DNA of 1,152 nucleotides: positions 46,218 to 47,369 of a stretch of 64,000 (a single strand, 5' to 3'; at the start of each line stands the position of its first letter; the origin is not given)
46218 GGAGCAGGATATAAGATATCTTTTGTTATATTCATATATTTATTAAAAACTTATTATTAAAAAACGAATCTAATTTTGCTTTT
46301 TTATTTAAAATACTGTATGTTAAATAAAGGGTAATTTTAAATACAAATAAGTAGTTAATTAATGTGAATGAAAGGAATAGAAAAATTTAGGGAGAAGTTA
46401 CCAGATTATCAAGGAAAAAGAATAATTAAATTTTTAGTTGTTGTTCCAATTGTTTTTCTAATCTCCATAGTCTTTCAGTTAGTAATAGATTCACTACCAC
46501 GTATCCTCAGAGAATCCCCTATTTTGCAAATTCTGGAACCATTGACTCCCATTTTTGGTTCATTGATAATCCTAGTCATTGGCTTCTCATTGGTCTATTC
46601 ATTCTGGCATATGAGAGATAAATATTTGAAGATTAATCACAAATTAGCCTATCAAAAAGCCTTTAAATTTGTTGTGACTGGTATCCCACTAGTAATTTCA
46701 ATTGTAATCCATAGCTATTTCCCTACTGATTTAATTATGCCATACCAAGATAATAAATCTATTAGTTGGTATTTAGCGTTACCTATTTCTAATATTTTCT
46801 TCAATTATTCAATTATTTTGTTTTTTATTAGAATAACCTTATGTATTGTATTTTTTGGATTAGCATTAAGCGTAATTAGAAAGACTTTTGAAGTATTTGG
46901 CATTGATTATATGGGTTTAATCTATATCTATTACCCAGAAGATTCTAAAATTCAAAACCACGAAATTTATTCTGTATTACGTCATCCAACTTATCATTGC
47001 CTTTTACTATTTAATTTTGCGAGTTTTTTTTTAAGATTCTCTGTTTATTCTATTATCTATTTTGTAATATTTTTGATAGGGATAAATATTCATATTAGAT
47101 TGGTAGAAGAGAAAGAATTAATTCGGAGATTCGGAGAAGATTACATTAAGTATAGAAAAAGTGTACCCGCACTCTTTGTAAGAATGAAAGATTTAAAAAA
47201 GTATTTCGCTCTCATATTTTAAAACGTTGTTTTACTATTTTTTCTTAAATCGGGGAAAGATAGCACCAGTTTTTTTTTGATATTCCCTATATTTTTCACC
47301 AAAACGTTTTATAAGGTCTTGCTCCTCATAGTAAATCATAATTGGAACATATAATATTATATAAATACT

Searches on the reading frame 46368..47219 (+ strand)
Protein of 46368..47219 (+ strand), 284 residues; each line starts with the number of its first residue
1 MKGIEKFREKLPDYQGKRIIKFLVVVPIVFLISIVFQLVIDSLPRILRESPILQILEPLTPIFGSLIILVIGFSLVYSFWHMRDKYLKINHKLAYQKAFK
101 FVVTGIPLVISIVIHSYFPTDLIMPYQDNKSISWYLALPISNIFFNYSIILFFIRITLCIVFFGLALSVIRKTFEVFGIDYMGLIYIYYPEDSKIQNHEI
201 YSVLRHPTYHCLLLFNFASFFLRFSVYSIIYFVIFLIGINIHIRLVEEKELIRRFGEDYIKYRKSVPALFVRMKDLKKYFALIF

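Call 50: search_protein_families(library=pfam, proteins=[window:46368-47219:+], max_evalue=0.0001)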
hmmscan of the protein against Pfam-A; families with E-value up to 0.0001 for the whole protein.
window:46368-47219:+ (284 aa): 1 family
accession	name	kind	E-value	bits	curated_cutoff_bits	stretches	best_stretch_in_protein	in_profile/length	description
PF04191.18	PEMT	-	1.6e-06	28.9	25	1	159-257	6-104/105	Phospholipid methyltransferase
